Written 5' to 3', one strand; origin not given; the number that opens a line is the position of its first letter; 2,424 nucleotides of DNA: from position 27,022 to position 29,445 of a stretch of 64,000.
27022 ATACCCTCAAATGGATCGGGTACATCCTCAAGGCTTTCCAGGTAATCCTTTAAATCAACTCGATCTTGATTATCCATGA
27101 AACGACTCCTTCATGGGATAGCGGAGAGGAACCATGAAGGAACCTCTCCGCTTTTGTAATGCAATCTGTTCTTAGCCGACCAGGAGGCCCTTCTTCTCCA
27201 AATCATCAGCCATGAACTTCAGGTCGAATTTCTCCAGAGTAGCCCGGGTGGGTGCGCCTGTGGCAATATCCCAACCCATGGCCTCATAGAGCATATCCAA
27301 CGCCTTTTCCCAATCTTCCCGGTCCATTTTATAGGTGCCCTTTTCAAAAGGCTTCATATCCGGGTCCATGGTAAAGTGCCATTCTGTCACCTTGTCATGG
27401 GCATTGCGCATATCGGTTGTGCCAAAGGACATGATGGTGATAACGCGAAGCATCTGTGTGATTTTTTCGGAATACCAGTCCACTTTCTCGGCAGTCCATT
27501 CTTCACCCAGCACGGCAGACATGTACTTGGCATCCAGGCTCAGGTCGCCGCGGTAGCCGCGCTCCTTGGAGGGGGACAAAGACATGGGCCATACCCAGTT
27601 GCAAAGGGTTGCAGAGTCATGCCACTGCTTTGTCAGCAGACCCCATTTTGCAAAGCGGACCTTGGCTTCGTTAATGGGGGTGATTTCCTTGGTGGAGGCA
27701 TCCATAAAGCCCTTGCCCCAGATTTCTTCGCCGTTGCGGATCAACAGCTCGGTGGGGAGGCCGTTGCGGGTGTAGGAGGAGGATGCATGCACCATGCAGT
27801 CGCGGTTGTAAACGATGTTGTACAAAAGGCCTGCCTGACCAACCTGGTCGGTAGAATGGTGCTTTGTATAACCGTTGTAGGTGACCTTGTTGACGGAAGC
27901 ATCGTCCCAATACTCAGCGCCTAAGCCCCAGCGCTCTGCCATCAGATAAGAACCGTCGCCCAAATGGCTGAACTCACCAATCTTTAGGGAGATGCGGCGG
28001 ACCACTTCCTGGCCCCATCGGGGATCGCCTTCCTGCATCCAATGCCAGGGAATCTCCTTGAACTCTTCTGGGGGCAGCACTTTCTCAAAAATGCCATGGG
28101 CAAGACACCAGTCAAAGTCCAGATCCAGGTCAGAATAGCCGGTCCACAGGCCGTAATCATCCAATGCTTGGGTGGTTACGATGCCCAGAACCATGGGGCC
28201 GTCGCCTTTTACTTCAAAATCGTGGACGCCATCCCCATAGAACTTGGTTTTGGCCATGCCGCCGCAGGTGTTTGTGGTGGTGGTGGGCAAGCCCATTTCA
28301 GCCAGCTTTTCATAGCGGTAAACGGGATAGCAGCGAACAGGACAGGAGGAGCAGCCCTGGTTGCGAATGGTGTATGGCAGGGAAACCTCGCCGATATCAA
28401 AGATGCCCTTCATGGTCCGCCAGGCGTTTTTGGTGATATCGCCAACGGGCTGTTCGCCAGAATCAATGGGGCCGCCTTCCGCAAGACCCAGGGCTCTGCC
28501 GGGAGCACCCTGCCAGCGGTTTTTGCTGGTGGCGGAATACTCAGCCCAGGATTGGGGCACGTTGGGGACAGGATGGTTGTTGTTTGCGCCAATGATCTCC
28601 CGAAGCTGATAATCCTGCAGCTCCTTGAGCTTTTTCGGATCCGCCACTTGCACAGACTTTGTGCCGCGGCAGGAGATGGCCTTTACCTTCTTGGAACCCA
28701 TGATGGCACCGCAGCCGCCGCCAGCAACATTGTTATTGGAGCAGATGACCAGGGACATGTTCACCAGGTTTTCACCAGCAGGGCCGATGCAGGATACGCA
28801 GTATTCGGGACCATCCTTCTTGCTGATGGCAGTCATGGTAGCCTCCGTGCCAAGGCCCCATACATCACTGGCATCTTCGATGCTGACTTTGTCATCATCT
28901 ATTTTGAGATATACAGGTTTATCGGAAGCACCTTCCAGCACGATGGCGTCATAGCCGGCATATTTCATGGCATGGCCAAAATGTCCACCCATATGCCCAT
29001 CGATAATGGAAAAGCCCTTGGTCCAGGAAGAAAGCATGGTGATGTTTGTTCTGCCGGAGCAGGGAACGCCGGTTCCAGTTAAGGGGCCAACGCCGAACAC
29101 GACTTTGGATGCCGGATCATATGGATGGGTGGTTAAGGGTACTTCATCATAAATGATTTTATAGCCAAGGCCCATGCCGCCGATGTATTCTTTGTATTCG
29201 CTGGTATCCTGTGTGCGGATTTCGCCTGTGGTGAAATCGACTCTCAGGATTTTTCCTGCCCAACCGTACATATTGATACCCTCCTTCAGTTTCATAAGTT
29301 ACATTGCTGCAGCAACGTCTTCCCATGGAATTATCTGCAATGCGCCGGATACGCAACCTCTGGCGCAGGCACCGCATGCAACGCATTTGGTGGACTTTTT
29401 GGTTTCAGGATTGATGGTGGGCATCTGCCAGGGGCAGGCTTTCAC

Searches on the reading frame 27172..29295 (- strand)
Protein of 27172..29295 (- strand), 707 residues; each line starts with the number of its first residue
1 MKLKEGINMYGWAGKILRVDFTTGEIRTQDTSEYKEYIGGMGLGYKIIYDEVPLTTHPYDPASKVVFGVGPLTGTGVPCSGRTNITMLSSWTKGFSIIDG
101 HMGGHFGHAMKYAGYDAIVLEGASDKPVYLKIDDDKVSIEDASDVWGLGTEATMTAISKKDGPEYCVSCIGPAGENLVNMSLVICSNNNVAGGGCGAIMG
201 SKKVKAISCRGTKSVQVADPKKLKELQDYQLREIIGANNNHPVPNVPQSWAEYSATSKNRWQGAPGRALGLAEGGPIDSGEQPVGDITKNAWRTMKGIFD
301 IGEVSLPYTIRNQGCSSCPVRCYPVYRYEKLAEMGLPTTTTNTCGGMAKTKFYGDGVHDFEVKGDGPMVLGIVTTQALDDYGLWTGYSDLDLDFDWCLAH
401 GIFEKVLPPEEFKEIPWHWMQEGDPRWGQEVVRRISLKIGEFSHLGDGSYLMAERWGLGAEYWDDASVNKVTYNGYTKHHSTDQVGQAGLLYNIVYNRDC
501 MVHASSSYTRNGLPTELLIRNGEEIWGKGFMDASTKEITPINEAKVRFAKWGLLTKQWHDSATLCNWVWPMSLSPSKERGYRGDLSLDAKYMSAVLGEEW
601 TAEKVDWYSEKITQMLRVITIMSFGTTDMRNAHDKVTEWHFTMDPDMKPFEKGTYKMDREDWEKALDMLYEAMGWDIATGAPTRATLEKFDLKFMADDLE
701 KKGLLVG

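Call 17: search_protein_families(library=pfam, proteins=[window:27172-29295:-], max_evalue=0.00001)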
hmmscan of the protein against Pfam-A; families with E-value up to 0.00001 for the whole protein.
window:27172-29295:- (707 aa): 2 families
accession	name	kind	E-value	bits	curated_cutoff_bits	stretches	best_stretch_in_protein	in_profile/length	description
PF02730.20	AFOR_N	-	7.1e-68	228.7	29.8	1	14-212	1-199/199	Aldehyde ferredoxin oxidoreductase, N-terminal domain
PF01314.23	AFOR_C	-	7.9e-28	98.1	27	1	288-692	44-385/385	Aldehyde ferredoxin oxidoreductase, domains 2 & 3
